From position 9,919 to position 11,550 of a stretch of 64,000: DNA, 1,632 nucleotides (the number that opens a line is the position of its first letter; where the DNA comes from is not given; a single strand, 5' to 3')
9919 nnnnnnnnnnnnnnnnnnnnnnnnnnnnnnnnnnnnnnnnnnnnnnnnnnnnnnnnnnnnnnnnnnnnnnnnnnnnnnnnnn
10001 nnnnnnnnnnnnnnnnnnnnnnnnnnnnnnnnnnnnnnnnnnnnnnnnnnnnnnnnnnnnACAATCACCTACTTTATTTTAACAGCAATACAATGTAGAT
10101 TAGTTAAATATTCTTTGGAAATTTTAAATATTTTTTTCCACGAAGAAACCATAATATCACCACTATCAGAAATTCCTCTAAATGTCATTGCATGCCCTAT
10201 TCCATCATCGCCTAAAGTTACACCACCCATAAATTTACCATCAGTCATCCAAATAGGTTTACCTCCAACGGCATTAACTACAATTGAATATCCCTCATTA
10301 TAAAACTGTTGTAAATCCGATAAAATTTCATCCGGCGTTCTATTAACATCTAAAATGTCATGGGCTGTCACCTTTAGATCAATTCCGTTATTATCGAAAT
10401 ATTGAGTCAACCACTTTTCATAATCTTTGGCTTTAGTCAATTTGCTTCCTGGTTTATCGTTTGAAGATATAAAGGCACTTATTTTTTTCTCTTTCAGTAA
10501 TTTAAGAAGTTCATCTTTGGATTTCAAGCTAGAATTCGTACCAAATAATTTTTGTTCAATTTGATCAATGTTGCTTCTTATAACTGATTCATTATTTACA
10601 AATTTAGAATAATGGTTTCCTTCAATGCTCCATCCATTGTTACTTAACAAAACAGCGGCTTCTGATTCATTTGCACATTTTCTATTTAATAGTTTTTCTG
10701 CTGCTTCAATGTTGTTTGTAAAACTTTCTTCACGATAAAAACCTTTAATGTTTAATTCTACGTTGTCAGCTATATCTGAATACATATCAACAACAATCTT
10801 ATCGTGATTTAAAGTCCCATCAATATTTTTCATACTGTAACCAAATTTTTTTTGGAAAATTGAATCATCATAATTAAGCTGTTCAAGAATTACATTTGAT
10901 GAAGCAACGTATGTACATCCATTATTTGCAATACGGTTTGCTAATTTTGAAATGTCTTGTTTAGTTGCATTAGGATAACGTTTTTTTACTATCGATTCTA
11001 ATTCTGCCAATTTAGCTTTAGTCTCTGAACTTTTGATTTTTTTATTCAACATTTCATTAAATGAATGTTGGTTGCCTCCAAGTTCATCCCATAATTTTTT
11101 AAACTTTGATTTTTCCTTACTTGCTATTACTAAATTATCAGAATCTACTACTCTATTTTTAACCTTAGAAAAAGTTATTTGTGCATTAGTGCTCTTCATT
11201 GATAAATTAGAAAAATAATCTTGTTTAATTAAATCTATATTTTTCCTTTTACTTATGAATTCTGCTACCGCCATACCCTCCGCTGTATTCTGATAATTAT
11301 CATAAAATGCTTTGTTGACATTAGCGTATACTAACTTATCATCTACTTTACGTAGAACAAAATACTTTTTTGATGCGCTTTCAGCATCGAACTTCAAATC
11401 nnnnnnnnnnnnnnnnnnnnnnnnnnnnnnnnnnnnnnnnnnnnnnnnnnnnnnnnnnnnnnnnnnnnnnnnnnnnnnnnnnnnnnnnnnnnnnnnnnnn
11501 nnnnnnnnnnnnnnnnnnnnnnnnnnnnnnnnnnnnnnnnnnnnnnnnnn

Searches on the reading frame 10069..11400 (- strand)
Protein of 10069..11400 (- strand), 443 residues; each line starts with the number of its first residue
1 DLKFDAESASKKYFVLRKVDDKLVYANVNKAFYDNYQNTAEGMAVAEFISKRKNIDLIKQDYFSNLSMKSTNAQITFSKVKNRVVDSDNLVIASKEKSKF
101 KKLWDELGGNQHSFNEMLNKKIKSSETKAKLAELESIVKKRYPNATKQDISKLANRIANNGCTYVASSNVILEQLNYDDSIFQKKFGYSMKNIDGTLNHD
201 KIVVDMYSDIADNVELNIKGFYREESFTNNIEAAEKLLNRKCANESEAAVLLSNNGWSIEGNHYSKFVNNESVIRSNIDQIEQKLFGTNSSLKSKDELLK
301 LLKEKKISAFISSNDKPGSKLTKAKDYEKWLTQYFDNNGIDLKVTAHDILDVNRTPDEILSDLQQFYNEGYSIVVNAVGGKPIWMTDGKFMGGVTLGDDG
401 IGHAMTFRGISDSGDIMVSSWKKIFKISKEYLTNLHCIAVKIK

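Call 88: search_protein_families(library=pfam, proteins=[window:10069-11400:-], max_evalue=0.1)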
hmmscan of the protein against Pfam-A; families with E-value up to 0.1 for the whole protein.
window:10069-11400:- (443 aa): 1 family
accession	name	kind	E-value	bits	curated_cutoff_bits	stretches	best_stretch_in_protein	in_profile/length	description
PF22913.1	NBAS_11th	-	0.011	16.1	27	1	270-344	38-110/125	NBAS subunit of NRZ tethering complex, C-terminal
